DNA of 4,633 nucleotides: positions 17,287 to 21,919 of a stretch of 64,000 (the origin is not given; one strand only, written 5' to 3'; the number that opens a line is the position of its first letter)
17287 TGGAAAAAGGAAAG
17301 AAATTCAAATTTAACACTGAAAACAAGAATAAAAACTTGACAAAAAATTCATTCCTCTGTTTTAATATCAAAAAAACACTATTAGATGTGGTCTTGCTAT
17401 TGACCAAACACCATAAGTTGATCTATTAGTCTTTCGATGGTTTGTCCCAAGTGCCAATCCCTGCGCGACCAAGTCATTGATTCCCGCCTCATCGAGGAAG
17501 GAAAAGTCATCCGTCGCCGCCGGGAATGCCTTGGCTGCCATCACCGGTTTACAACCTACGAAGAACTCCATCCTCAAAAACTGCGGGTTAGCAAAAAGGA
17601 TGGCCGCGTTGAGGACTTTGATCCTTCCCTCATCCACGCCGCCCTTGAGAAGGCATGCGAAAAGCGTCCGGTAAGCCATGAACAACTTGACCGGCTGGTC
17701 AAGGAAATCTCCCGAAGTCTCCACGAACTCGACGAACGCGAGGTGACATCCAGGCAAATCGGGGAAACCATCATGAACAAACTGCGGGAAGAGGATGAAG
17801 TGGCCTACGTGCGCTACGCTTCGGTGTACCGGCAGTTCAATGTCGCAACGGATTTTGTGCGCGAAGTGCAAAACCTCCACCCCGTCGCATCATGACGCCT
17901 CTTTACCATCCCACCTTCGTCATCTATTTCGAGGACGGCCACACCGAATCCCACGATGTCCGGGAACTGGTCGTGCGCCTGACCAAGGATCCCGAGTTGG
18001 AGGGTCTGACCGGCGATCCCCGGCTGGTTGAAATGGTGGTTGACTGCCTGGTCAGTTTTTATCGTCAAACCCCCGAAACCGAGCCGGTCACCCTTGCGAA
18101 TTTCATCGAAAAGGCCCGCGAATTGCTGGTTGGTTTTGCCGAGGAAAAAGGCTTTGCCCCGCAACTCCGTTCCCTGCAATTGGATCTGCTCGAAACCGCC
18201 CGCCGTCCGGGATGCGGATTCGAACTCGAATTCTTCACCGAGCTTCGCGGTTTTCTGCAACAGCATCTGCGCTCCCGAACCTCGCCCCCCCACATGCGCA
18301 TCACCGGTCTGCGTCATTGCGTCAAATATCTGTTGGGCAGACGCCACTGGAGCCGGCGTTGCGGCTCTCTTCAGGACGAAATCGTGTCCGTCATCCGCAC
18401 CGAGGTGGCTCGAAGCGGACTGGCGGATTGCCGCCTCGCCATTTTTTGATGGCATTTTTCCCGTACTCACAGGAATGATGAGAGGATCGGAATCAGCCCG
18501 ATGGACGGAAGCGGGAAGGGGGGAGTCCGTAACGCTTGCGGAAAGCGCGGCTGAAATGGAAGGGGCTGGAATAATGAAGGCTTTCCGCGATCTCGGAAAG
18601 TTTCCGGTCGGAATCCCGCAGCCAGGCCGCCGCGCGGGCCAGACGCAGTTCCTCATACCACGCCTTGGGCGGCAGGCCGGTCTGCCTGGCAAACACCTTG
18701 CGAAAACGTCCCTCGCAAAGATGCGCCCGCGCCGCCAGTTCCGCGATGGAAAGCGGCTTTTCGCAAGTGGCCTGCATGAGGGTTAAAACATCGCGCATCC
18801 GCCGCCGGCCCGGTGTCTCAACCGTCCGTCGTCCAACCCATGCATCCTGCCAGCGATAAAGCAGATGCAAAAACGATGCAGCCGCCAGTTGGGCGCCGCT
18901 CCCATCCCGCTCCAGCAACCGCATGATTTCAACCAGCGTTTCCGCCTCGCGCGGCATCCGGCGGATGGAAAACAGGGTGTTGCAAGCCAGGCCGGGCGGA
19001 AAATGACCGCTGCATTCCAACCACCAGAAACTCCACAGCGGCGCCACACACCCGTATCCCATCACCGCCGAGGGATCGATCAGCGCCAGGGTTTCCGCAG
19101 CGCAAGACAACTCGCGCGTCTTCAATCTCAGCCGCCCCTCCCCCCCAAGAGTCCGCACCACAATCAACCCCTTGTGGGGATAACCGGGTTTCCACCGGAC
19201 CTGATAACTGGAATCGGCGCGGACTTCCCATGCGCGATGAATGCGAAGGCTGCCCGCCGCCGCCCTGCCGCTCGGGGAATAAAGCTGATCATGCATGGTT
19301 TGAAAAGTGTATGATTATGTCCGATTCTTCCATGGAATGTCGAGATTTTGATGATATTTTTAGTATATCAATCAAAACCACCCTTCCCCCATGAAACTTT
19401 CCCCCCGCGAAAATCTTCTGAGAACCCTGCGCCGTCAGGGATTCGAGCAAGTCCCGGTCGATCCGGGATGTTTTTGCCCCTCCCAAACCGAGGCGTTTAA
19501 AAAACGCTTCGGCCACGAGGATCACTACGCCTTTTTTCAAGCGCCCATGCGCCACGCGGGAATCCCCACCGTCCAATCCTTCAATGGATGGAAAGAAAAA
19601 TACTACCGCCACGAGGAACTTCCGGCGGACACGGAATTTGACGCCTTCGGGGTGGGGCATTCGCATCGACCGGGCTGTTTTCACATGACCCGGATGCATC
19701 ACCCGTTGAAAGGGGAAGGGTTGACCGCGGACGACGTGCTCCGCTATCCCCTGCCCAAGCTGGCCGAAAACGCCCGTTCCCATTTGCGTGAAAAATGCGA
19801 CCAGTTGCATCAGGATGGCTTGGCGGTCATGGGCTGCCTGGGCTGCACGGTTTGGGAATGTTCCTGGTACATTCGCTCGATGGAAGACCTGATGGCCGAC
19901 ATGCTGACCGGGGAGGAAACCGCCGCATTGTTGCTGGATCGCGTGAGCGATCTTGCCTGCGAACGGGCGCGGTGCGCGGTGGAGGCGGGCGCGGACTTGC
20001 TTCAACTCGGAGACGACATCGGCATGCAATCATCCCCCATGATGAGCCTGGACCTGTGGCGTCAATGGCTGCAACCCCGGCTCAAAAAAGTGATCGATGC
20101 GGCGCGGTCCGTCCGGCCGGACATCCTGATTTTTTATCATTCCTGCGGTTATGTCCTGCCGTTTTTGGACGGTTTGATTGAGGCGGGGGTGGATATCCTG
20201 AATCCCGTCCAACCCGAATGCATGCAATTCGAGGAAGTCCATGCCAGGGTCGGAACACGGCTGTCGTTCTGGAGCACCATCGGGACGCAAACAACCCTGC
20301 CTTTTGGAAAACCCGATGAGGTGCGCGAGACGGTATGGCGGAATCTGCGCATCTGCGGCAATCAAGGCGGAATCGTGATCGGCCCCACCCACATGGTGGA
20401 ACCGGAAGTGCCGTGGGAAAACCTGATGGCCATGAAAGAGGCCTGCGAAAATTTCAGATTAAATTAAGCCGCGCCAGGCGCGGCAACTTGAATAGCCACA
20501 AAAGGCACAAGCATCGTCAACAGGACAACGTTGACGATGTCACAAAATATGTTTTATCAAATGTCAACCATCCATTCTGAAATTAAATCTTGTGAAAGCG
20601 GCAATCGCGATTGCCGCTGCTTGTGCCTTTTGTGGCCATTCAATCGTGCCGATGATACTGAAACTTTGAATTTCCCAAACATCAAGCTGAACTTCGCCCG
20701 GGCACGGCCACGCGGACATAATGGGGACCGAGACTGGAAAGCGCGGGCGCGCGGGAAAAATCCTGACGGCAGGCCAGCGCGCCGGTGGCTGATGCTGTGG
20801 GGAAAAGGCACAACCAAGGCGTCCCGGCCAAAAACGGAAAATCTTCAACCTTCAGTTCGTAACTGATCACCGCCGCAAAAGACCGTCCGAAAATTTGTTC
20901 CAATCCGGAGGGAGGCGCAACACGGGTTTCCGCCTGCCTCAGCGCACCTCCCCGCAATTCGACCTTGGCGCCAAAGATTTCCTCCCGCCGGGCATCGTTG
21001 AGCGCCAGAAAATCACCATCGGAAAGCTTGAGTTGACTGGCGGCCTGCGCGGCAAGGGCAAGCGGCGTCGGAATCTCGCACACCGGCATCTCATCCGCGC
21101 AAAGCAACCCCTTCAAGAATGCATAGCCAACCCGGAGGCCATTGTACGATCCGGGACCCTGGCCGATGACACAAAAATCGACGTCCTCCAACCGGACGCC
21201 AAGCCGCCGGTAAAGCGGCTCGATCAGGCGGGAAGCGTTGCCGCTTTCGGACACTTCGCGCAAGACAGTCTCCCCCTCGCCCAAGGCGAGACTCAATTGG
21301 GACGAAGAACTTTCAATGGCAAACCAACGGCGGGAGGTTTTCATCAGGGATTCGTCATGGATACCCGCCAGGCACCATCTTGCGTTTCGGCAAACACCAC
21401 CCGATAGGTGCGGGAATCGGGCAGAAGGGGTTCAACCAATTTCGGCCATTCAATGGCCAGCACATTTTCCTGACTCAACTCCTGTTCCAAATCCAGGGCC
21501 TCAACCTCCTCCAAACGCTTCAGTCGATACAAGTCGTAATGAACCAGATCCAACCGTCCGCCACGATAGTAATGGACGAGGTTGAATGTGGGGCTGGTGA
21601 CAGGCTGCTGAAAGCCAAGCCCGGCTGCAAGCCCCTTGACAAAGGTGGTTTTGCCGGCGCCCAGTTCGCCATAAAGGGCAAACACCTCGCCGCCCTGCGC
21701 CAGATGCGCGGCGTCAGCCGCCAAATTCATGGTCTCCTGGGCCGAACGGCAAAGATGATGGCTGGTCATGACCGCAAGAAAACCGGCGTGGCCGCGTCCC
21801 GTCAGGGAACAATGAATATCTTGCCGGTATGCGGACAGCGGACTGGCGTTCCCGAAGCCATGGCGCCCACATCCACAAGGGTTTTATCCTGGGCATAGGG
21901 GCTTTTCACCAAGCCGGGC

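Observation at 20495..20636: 142-nt element with an 18-bp perfect closing stem and two internal hairpins between convergent URO-D and tsaB genes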

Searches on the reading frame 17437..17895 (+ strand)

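Call 12: search_protein_families(library=pfam, proteins=[window:17437-17895:+])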
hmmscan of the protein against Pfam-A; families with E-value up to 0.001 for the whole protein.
window:17437-17895:+ (152 aa): 2 families
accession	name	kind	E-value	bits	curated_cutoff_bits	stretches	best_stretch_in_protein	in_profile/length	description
PF03477.21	ATP-cone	-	1.1e-23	84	25.8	1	50-134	2-85/88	ATP cone domain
PF22811.2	Zn_ribbon_NrdR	-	2.8e-20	72.4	27.2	1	1-42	1-42/42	Transcriptional repressor NrdR-like, N-terminal domain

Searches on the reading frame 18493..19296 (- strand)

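Call 12: search_protein_families(library=pfam, proteins=[window:18493-19296:-])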
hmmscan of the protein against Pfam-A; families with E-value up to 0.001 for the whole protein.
window:18493-19296:- (267 aa): 2 families
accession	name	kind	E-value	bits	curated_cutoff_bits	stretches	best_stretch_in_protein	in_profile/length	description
PF12833.13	HTH_18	-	8.9e-21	74.4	33.6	1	187-264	1-78/80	Helix-turn-helix domain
PF00165.29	HTH_AraC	-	3e-12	46.8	26.6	1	226-264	1-41/42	Bacterial regulatory helix-turn-helix proteins, AraC family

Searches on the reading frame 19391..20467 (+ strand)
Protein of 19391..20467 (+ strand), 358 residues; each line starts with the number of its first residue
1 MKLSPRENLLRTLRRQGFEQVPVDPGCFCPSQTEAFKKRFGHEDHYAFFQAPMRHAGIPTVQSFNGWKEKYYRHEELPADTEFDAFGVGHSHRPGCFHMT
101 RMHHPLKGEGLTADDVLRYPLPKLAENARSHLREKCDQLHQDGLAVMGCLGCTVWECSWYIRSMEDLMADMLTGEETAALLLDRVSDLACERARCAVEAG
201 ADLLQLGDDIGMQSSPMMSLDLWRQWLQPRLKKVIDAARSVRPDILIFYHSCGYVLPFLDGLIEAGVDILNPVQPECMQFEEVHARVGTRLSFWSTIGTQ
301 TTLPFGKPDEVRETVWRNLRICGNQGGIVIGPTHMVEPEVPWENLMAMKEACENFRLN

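Call 12: search_protein_families(library=pfam, proteins=[window:19391-20467:+])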
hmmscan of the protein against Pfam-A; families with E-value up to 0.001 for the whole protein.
window:19391-20467:+ (358 aa): 1 family
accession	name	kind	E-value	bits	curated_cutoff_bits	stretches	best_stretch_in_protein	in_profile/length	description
PF01208.23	URO-D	-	6.7e-23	81.7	23.9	1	112-354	101-345/346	Uroporphyrinogen decarboxylase (URO-D)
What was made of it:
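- Checked: Flanking genes: a URO-D family ORF at 19391-20467 (+) and tsaB at 20682-21344 (-), followed by tsaE (call 12).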

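Call 13: find_encoding_contigs(protein=window:19391-20467:+, flank=3000, max_places=10)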
Protein window:19391-20467:+ (358 aa): 1 contig read that carries it; 1 place shown.
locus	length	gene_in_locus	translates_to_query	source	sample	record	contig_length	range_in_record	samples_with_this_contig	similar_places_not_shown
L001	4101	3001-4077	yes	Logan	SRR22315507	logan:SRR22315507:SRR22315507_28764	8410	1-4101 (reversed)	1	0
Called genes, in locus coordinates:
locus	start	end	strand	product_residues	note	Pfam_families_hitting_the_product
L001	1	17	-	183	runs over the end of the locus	PF13174:TPR_6 (faint), PF13428:TPR_14 (faint)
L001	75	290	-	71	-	-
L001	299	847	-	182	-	PF04542:Sigma70_r2, PF08281:Sigma70_r4_2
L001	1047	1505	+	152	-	PF22811:Zn_ribbon_NrdR, PF03477:ATP-cone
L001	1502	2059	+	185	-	-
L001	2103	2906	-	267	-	PF12833:HTH_18, PF00165:HTH_AraC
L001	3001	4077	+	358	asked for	PF01208:URO-D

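Call 22: find_homologous_proteins(query=window:19391-20467:+, max_evalue=1e-40)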
Query window:19391-20467:+ (358 aa): 3181 proteins with E <= 1e-40 among 7135 candidates; the best 120 are listed.
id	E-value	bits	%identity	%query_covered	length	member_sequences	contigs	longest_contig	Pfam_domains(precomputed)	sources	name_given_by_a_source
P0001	3.0e-253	858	100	100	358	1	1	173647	PF01208.24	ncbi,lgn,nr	ncbi:MAG: uroporphyrinogen decarboxylase family protein [Verrucomicrobiae bacterium]|nr:uroporphyrin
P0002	5.1e-175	600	70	98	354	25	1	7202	PF01208.24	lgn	-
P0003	2.7e-171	588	69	98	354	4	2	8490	PF01208.24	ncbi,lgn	ncbi:MAG: uroporphyrinogen decarboxylase family protein [Victivallales bacterium]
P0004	1.4e-168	579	67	99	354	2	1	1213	PF01208.24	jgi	jgi:uroporphyrinogen decarboxylase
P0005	2.3e-168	578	69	98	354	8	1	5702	PF01208.24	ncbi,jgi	jgi:uroporphyrinogen decarboxylase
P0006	6.2e-166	570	67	98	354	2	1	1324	PF01208.24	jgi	jgi:uroporphyrinogen decarboxylase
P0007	2.2e-164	565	64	99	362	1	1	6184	PF01208.24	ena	-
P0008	1.9e-163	562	66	98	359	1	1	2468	PF01208.24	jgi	-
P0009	4.1e-163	561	64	99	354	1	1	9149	PF01208.24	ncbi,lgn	-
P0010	2.1e-162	559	63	100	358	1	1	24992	PF01208.24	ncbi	-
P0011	6.6e-160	551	64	98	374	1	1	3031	PF01208.24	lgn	-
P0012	6.7e-160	550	64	99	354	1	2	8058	PF01208.24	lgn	-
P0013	1.5e-159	549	64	99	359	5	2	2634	PF01208.24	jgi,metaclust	metaclust:\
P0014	3.5e-159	548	61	99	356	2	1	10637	PF01208.24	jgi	-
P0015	3.4e-157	542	66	99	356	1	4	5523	PF01208.24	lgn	-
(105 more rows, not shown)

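Call 23: find_encoding_contigs(protein=P0003, flank=3000, max_places=4)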
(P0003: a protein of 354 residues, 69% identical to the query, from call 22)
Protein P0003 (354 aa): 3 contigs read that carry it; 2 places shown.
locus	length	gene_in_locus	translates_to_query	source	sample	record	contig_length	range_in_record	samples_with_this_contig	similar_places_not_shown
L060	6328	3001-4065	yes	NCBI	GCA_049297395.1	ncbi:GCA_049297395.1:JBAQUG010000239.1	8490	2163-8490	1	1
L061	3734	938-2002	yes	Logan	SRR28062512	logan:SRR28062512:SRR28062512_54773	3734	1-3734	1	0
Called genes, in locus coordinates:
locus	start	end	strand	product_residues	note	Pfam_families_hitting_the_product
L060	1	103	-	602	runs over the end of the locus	PF17297:PEPCK_N, PF00821:PEPCK_GTP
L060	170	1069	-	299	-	PF01259:SAICAR_synt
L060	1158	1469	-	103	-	PF00829:Ribosomal_L21p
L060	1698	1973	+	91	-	PF01037:AsnC_trans_reg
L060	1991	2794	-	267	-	PF12833:HTH_18, PF00165:HTH_AraC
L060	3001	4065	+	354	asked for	PF01208:URO-D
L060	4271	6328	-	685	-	PF03512:Glyco_hydro_52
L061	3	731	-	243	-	?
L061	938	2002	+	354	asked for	PF01208:URO-D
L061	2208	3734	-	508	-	?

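Call 24: find_encoding_contigs(protein=P0002, flank=3000, max_places=4)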
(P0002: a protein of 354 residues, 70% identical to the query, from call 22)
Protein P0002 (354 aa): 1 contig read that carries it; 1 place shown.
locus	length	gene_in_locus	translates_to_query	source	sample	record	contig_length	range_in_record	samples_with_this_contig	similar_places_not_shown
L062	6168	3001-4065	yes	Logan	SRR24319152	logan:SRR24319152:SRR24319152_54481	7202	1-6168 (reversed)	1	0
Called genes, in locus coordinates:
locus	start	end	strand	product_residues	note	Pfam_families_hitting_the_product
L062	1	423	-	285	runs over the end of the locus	PF01522:Polysacc_deac_1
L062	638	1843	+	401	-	PF13173:AAA_14, PF08279:HTH_11 (faint), PF13635:DUF4143 (faint), PF02082:Rrf2 (faint)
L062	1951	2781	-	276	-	PF12833:HTH_18, PF00165:HTH_AraC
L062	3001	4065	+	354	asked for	PF01208:URO-D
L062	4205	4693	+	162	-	PF13302:Acetyltransf_3 (weak), PF13420:Acetyltransf_4, PF00583:Acetyltransf_1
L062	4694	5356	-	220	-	PF01966:HD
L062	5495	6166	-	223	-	?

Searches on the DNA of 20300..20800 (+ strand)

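Call 8: search_rna_families(source=window, start=20300, end=20800, threshold=evalue, max_evalue=10)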
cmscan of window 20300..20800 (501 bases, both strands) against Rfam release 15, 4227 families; matches with E-value up to 10: 4.
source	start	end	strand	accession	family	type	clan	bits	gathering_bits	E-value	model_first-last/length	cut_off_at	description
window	20477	20654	+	RF03793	MIR810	Gene; miRNA;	-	21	170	0.1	1-223/223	no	MIR810 microRNA precursor family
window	20495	20565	-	RF01425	snoR121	Gene; snRNA; snoRNA; CD-box;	-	17.3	50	1.5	1-88/88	no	small nucleolar RNA snoR121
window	20595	20647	-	RF02844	RefA9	Gene; antisense;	-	16.2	49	8.2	1-64/64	no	Enterococcus sRNA A9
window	20430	20504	-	RF01390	isrG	Gene; sRNA;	-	8.4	100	5.8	1-279/279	no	isrG Hfq binding RNA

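Call 28: search_dna_similar(query=window:20468-20681:+, collection=plasmids, mode=distant, max_evalue=1)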
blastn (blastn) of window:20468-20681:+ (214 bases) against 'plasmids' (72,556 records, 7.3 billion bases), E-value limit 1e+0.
No match.

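Call 29: search_dna_similar(query=window:20468-20681:+, collection=phages, mode=distant, max_evalue=1)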
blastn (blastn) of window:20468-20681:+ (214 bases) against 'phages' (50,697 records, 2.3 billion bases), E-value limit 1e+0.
Records with a match: 2; places in all: 2; records where one place covers at least 80% of the query: 0.
Best place of each record, by identity: 80-90% 2.
By first word of the organism name: Listeria 2.
By host as written in the record: Listeria monocytogenes 2.
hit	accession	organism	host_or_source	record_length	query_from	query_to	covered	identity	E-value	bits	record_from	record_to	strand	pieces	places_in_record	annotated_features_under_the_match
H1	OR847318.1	Listeria phage LM 4-11-1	Listeria monocytogenes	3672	47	82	17%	83.3%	7e-1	39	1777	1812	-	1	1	record has no annotation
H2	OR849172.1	Listeria phage LM 4-14-1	Listeria monocytogenes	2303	47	82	17%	83.3%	7e-1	39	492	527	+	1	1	record has no annotation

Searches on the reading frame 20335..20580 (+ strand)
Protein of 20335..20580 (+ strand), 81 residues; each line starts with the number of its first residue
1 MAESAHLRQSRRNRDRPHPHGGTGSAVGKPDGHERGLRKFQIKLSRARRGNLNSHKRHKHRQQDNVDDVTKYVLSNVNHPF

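Call 12: search_protein_families(library=pfam, proteins=[window:20335-20580:+])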
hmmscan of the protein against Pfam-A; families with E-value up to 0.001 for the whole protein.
window:20335-20580:+ (81 aa): 0 families

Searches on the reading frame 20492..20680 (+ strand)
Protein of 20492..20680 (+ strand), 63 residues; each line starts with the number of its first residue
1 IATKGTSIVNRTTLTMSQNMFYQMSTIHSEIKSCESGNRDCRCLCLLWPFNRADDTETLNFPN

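Call 61: find_homologous_proteins(query=window:20492-20680:+, max_evalue=1)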
Query seq(63 aa): no candidate shares three 5-residue words with the query. No homologue found.
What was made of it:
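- A search of the protein database with a translated frame also found nothing (call 61).
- Tried and rejected: It shared no words with any entry (call 61).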

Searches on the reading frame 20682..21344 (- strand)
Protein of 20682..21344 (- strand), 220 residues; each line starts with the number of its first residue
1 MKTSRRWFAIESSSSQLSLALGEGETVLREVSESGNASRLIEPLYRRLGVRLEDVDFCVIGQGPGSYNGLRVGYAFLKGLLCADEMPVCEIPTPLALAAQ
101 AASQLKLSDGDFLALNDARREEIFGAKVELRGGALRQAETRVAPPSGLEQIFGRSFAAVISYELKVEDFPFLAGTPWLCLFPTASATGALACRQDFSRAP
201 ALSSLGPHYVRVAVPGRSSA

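Call 12: search_protein_families(library=pfam, proteins=[window:20682-21344:-])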
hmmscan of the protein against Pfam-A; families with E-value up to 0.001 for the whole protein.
window:20682-21344:- (220 aa): 1 family
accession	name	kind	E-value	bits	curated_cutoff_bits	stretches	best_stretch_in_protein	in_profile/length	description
PF00814.31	TsaD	-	5.9e-12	46.3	24.8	1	36-138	32-136/264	tRNA N6-adenosine threonylcarbamoyltransferase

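Call 14: find_encoding_contigs(protein=window:20682-21344:-, flank=3000, max_places=10)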
Protein window:20682-21344:- (220 aa): 1 contig read that carries it; 1 place shown.
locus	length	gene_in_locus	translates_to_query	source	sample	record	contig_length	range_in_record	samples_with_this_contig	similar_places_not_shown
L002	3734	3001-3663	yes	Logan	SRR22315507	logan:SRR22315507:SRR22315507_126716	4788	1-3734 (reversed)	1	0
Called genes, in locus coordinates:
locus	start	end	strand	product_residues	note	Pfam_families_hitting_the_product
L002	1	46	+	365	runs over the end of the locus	?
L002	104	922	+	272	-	-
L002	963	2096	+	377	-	PF00437:T2SSE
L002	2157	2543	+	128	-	-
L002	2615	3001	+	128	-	PF02367:TsaE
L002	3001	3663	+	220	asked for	PF00814:TsaD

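Call 70: find_homologous_proteins(query=window:20682-21344:-, max_evalue=1e-20)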
Query window:20682-21344:- (220 aa): 42 proteins with E <= 1e-20 among 1706 candidates.
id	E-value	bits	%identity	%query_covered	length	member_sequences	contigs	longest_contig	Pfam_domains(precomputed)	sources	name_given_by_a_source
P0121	2.4e-139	480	100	100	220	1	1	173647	PF00814.32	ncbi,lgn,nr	ncbi:MAG: tRNA (adenosine(37)-N6)-threonylcarbamoyltransferase complex dimerization subunit type 1 T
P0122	1.0e-60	223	54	95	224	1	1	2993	PF00814.32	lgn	-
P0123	2.1e-58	215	52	95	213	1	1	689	PF00814.32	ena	-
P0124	2.2e-58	215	48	97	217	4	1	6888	PF00814.32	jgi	-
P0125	5.4e-58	214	53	96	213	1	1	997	PF00814.32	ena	-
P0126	1.1e-57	213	51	96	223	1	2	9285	PF00814.32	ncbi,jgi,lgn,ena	-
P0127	6.4e-57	211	51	95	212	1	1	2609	PF00814.32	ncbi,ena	-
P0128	8.7e-57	210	52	96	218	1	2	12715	PF00814.32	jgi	jgi:tRNA threonylcarbamoyl adenosine modification protein YeaZ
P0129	1.8e-56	209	52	95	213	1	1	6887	PF00814.32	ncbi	-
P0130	1.1e-55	207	51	95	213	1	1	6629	PF00814.32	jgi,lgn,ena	-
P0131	2.8e-54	202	52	95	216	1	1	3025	PF00814.32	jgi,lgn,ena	-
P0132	1.4e-53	200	46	95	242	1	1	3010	PF00814.32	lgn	-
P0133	1.8e-53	199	49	95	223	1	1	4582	PF00814.32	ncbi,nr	ncbi:MAG: tRNA (adenosine(37)-N6)-threonylcarbamoyltransferase complex dimerization subunit type 1 T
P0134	7.0e-53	197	50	95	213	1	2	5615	PF00814.32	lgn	-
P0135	1.1e-52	197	47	96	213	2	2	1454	PF00814.32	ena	-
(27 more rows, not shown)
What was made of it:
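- Tried and rejected: The nearest TsaB is 54% identical (call 70).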

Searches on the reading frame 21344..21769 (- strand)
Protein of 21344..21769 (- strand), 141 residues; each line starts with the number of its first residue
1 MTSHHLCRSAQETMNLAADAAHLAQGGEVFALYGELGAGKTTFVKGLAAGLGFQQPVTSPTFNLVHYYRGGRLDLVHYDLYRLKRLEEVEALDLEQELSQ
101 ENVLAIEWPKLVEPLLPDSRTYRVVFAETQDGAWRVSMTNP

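Call 12: search_protein_families(library=pfam, proteins=[window:21344-21769:-])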
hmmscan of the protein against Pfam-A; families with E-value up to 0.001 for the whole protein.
window:21344-21769:- (141 aa): 1 family
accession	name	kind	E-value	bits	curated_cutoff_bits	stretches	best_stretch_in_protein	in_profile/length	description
PF02367.23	TsaE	-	1.5e-35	122.4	26.6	1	8-128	2-120/128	Threonylcarbamoyl adenosine biosynthesis protein TsaE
